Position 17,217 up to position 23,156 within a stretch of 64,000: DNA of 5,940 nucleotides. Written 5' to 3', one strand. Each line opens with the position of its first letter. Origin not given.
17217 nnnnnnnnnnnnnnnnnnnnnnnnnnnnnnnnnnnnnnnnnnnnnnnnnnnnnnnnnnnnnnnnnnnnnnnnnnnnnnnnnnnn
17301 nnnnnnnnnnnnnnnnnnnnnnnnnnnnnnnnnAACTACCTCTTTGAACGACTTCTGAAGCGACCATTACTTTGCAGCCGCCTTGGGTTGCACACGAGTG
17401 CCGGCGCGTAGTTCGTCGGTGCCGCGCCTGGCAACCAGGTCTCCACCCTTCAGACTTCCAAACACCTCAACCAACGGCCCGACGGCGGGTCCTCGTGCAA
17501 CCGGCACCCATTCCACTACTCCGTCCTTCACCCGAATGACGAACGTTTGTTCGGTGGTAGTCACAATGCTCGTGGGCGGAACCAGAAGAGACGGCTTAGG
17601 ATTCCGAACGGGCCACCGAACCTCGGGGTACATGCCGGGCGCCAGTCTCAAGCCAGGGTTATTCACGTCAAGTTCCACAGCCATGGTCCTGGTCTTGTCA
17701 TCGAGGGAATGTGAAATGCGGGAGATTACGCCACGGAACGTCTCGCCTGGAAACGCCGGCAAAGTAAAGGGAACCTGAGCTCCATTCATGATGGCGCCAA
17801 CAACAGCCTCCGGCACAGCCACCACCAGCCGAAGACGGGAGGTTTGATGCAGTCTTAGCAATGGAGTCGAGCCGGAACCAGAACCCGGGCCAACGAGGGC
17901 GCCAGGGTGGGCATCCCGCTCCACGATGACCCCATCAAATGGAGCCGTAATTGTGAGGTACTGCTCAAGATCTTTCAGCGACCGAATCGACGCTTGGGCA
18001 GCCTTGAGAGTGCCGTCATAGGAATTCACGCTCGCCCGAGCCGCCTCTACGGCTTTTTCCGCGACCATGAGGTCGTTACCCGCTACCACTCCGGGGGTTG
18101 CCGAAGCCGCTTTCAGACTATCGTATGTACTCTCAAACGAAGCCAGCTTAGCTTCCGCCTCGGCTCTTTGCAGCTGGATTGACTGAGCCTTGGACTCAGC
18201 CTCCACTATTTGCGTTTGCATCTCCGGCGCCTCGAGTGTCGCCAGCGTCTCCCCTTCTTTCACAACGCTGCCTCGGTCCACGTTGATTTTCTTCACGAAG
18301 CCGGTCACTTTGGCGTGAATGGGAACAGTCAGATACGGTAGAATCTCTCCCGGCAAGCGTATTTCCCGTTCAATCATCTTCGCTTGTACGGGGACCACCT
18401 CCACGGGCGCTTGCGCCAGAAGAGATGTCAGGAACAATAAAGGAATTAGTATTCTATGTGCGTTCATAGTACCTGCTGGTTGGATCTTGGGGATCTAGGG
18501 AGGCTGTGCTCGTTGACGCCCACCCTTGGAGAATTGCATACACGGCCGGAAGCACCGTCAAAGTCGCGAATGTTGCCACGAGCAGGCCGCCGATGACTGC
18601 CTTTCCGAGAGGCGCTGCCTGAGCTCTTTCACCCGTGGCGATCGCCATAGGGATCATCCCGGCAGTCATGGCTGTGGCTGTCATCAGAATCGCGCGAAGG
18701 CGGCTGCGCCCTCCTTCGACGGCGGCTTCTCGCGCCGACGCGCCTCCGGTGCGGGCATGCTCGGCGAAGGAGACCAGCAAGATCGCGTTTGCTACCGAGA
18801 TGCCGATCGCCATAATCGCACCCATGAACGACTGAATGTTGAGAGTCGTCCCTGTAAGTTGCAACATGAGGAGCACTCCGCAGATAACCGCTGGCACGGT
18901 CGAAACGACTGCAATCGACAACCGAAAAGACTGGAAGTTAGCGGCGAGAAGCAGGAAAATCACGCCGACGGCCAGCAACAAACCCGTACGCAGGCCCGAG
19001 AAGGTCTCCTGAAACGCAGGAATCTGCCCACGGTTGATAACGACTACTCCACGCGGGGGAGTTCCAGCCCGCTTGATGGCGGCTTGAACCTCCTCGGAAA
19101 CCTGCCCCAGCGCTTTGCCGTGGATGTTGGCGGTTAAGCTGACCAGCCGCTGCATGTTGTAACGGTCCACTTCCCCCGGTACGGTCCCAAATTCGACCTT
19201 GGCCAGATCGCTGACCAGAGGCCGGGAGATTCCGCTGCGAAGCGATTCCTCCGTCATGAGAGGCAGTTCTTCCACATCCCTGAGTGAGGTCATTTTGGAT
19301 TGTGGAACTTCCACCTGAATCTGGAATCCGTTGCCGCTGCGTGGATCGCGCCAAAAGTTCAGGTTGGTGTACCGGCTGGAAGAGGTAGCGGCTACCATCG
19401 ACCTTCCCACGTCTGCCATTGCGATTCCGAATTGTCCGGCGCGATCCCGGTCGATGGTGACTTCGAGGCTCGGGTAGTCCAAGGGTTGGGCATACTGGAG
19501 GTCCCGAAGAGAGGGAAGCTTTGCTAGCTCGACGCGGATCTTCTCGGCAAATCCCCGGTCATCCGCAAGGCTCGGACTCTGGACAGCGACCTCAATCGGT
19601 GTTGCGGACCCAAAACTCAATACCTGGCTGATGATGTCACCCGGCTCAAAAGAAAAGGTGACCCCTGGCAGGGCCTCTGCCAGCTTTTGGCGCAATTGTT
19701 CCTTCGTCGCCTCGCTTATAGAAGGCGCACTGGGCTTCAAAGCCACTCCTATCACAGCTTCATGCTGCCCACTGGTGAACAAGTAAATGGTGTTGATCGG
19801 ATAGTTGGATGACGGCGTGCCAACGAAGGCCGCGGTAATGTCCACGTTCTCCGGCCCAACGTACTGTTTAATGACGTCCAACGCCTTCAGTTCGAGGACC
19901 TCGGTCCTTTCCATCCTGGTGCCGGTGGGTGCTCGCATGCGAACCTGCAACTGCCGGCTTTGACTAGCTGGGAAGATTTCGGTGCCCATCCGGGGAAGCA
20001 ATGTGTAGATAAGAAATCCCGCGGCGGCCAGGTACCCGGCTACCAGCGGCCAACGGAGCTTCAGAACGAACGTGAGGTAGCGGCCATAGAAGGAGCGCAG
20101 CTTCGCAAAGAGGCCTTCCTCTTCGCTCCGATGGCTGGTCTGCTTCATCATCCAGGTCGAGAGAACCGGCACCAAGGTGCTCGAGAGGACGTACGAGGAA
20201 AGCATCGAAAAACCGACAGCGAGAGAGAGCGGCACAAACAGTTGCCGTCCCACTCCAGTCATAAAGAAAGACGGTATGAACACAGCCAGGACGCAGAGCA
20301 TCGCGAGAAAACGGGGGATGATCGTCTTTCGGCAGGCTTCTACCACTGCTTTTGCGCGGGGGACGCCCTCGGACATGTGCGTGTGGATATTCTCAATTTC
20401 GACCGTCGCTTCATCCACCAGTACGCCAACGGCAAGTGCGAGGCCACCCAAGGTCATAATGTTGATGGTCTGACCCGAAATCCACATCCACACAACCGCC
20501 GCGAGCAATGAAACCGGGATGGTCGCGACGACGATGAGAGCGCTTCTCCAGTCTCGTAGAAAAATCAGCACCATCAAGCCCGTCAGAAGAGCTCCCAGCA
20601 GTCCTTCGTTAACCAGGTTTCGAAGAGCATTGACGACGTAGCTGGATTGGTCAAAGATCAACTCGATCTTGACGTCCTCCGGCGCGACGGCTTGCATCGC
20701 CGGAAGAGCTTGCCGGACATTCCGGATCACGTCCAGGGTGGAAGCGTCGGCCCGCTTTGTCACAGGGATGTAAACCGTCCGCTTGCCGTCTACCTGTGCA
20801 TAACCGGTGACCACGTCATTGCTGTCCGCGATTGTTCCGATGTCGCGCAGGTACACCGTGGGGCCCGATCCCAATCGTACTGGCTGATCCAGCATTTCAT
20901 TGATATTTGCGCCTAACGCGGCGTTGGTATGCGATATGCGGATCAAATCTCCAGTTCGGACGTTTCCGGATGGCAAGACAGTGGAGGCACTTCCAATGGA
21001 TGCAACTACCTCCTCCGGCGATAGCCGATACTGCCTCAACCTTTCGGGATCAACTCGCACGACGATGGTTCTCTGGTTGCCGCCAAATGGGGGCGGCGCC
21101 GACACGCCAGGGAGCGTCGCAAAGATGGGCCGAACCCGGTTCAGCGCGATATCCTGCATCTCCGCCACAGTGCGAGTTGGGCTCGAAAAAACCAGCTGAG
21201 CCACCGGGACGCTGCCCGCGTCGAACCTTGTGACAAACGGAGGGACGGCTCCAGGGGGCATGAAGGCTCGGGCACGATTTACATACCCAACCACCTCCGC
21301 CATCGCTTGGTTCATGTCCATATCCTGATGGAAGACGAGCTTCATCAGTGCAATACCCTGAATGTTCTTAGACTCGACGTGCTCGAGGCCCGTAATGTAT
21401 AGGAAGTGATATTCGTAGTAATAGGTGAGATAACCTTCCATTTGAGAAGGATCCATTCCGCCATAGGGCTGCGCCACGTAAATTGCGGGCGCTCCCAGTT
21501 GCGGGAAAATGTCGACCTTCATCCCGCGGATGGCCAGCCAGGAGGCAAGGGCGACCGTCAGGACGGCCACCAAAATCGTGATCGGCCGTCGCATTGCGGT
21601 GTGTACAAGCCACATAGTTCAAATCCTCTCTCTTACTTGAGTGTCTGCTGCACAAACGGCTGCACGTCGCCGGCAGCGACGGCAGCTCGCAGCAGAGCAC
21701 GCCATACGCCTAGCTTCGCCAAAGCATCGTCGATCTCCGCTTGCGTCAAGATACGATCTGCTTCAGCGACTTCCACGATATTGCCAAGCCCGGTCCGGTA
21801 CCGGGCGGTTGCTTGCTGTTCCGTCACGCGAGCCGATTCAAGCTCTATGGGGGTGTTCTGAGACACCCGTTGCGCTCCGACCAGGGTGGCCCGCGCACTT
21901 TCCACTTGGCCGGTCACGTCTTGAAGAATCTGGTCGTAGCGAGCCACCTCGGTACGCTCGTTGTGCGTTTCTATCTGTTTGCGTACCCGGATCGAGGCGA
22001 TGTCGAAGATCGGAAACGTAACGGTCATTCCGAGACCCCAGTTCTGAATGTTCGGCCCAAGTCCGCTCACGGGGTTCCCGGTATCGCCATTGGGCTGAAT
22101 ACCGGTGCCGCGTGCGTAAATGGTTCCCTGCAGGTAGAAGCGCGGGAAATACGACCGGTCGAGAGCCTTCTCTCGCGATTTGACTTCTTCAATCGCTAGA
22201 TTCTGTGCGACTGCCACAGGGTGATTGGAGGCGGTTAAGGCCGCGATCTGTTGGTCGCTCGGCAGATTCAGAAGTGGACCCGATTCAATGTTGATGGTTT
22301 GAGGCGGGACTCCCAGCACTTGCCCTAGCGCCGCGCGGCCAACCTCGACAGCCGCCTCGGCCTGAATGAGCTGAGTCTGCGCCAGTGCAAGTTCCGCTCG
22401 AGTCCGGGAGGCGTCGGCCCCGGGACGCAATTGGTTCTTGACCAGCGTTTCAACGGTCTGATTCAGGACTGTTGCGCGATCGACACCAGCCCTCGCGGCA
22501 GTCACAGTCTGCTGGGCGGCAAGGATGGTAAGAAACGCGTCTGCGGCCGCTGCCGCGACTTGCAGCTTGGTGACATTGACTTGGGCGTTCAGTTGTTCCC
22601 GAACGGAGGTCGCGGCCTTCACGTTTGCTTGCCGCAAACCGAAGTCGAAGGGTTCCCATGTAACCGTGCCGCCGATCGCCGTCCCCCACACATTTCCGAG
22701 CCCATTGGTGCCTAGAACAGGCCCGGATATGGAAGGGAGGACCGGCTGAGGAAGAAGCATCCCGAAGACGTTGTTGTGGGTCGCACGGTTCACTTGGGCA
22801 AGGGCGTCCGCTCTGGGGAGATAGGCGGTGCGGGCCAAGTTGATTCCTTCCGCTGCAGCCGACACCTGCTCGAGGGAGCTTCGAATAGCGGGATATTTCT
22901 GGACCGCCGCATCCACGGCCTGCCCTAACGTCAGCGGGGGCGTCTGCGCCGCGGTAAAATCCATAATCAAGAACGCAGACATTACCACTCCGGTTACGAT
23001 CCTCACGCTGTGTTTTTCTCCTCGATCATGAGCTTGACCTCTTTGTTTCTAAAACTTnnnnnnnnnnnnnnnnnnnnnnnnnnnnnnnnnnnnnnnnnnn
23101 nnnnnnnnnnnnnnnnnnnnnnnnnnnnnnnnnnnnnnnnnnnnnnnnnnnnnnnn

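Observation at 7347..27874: About 20.5-kb, about 18-gene co-directional super-operon mixing efflux, import, redox and chromate-resistance modules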

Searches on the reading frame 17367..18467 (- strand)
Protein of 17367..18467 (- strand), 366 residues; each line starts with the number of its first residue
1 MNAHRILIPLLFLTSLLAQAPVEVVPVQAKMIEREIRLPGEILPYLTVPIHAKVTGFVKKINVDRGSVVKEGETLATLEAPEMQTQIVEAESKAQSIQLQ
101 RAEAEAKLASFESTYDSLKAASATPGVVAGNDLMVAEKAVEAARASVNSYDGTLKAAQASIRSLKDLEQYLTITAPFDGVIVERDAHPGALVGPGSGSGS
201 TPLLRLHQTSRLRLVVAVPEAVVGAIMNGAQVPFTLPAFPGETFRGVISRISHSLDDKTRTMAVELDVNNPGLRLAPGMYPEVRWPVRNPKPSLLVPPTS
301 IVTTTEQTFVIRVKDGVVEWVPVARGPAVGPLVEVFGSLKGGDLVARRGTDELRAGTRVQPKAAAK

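Call 4: search_protein_families(library=pfam, proteins=[window:17367-18467:-], max_evalue=0.01)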
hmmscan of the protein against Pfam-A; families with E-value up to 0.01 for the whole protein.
window:17367-18467:- (366 aa): 4 families
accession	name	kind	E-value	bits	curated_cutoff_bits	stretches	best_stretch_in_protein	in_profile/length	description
PF16576.10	HlyD_D23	-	6e-32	111.1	30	1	47-280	19-213/214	Barrel-sandwich domain of CusB or HlyD membrane-fusion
PF13437.12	HlyD_3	-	4e-20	73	22.2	2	172-278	1-106/106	HlyD family secretion protein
PF13533.13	Biotin_lipoyl_2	-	1.3e-06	28.5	29.8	1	48-79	1-32/32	Biotin-lipoyl like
PF00364.28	Biotin_lipoyl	-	0.00014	22.1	22.1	1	47-78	42-73/73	Biotin-requiring enzyme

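Call 32: search_protein_families(library=ncbifam, proteins=[window:17367-18467:-], max_evalue=0.00001)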
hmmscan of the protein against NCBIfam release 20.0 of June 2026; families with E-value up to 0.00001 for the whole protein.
window:17367-18467:- (366 aa): 17 families
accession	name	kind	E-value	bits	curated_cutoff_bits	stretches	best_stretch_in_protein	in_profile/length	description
TIGR01730.1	RND_mfp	subfamily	2.5e-57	194.3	94.9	1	22-361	1-321/322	efflux RND transporter periplasmic adaptor subunit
TIGR00999.1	8a0102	subfamily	1.5e-29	103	319.3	1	66-350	1-267/271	CzcB/NccB family metal efflux transporter periplasmic adaptor subunit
NF008606.0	PRK11578.1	equivalog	2.5e-18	66.4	342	1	23-252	37-263/371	macrolide transporter subunit MacA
NF033138.2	RND-peri-MexC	equivalog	7.6e-17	61.5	625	1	19-197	35-198/375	MexC family multidrug efflux RND transporter periplasmic adaptor subunit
NF008589.1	PRK11556.1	equivalog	1.6e-16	60.2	391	1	18-360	55-386/392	MdtA/MuxA family multidrug efflux RND transporter periplasmic adaptor subunit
NF007132.1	PRK09578.1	equivalog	7e-15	54.7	512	1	19-225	37-225/396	MexX/AxyX family multidrug efflux RND transporter periplasmic adaptor subunit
NF007303.0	PRK09783.1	subfamily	2.1e-14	52.8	390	1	161-315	205-353/414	copper/silver efflux system membrane fusion protein CusB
TIGR00998.1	8a0101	subfamily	1.1e-11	44.3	390.8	0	48-122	43-117/334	EmrA/EmrK family multidrug efflux transporter periplasmic adaptor subunit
NF045904.1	RND-peri-MexE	equivalog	4.5e-11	42.3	714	1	44-363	60-370/390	multidrug efflux RND transporter periplasmic adaptor subunit MexE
TIGR02971.1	heterocyst_DevB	subfamily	5.7e-11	42.4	129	0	133-255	167-282/327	ABC exporter membrane fusion protein, DevB family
TIGR01843.1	type_I_hlyD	subfamily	1.4e-10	40.7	208.65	1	55-164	51-162/422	HlyD family type I secretion periplasmic adaptor subunit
NF002939.0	PRK03598.1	equivalog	6.5e-10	38.7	393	0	46-112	43-114/332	secretion protein HlyD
NF000272.2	OqxA_adapt_sub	exception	1.6e-09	37.2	835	1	22-196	42-201/391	multidrug efflux RND transporter periplasmic adaptor subunit OqxA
TIGR03794.1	NHLM_micro_HlyD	equivalog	2.1e-08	33.5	156.2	1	46-103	57-114/421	NHLP bacteriocin system secretion protein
NF007362.0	PRK09859.1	equivalog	2.3e-08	33.6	738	1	21-360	35-370/385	multidrug transporter subunit MdtE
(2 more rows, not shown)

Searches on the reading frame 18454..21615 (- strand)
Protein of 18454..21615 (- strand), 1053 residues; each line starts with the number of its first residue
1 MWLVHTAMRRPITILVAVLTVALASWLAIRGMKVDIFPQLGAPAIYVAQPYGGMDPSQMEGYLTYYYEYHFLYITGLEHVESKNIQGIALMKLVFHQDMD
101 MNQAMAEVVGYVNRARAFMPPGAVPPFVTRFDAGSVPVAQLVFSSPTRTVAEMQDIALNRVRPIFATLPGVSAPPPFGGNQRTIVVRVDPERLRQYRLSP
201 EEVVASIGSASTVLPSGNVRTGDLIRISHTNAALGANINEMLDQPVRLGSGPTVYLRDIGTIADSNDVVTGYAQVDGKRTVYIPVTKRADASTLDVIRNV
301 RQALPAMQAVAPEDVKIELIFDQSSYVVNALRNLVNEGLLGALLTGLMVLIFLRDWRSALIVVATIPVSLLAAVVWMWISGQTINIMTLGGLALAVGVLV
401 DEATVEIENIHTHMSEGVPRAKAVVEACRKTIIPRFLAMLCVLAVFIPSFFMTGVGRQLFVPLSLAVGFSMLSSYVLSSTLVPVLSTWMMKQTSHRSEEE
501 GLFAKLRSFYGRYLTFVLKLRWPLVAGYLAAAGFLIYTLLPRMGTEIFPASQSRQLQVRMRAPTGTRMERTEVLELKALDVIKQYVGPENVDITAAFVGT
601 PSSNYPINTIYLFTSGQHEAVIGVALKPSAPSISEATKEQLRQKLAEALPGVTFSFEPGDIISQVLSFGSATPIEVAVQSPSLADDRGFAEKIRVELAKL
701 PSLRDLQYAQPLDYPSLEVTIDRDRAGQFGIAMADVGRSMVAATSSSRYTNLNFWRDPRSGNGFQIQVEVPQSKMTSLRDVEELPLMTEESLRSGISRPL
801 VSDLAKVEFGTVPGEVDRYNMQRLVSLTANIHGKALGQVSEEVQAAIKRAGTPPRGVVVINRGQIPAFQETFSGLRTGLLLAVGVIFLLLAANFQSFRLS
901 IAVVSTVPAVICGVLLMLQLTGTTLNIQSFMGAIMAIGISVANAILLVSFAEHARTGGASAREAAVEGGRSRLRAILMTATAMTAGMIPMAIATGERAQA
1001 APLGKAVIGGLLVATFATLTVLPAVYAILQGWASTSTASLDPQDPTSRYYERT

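Call 4: search_protein_families(library=pfam, proteins=[window:18454-21615:-], max_evalue=0.01)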
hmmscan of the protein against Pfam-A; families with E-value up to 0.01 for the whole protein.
window:18454-21615:- (1053 aa): 2 families
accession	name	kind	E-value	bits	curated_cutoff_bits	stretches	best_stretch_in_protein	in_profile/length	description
PF00873.25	ACR_tran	-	1.7e-184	615.8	28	1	4-1029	2-1020/1021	AcrB/AcrD/AcrF family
PF03176.21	MMPL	-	1.5e-12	47.5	20.5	2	824-1033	91-306/333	MMPL family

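Call 32: search_protein_families(library=ncbifam, proteins=[window:18454-21615:-], max_evalue=0.00001)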
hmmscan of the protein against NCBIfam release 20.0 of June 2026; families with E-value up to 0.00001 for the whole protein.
window:18454-21615:- (1053 aa): 13 families
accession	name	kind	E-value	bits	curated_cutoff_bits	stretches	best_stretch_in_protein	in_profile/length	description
NF033617.1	RND_permease_2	subfamily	6.8e-157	524.2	1250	1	7-1030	4-1008/1009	multidrug efflux RND transporter permease subunit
NF000282.2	RND_permease_1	subfamily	2.4e-117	393.3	1250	1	8-1030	5-1028/1029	multidrug efflux RND transporter permease subunit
TIGR00914.1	2A0601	subfamily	6.8e-110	368.4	701.45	1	2-1031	4-1037/1051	CusA/CzcA family heavy metal efflux RND transporter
TIGR00915.1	2A0602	subfamily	1.1e-100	338.1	940.35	1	8-1032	6-1031/1050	efflux RND transporter permease subunit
NF007133.0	PRK09579.1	equivalog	1.3e-90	304.4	1763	1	3-1033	3-1006/1017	multidrug efflux RND transporter permease subunit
NF007905.0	PRK10614.1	equivalog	3.5e-90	303.1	1774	1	8-1030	8-1009/1025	multidrug efflux RND transporter permease subunit MdtC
NF007798.0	PRK10503.1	equivalog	3e-83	280.1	1584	1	9-1033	18-1026/1040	MdtB/MuxB family multidrug efflux RND transporter permease subunit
NF007131.0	PRK09577.1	equivalog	2.9e-72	243.8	1768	1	8-1030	6-1023/1045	multidrug efflux RND transporter permease subunit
NF007842.1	PRK10555.1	equivalog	4.8e-64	216.7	1854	1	8-1028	6-1025/1036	multidrug efflux RND transporter permease AcrD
NF011706.2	PRK15127.1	equivalog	5.9e-59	199.9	2150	1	8-1030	6-1030/1049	multidrug efflux RND transporter permease subunit AcrB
NF000037.1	RND_perm_OqxB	exception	4.7e-58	196.8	2200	1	8-1030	8-1035/1050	multidrug efflux RND transporter permease subunit OqxB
TIGR00921.1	2A067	subfamily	2.1e-09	36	351.9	1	825-1044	141-361/733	hydrophobe/amphiphile efflux-3 (HAE3) family transporter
TIGR03480.1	HpnN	hypoth_equivalog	8.1e-08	30.7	751.85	1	867-1047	259-441/862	hopanoid biosynthesis associated RND transporter like protein HpnN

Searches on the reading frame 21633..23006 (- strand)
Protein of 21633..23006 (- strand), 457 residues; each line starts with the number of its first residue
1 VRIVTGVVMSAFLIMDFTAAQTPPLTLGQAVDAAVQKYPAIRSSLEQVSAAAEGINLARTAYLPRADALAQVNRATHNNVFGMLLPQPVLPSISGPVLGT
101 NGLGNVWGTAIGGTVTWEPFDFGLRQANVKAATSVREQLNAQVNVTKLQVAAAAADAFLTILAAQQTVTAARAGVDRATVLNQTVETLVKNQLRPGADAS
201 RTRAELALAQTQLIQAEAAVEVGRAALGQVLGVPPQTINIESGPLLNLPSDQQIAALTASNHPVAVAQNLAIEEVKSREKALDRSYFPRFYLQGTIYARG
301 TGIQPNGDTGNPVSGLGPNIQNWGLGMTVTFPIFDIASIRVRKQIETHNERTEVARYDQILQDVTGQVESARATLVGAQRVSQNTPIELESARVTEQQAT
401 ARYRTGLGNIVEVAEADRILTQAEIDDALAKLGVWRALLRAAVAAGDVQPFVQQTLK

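Call 4: search_protein_families(library=pfam, proteins=[window:21633-23006:-], max_evalue=0.01)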
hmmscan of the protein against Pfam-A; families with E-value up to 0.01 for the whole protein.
window:21633-23006:- (457 aa): 1 family
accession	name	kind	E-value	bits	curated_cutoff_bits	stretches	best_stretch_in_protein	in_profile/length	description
PF02321.23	OEP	-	2.4e-39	135.5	22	2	29-232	3-187/187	Outer membrane efflux protein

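Call 32: search_protein_families(library=ncbifam, proteins=[window:21633-23006:-], max_evalue=0.00001)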
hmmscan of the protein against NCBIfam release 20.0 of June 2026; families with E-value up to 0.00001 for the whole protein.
window:21633-23006:- (457 aa): 2 families
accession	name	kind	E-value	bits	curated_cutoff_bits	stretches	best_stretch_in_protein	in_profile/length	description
TIGR01844.1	type_I_sec_TolC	subfamily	1.8e-22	79.9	225.15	1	25-449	3-401/414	TolC family outer membrane protein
TIGR01845.1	outer_NodT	subfamily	3.7e-16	59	210.05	1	316-431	328-443/460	efflux transporter outer membrane subunit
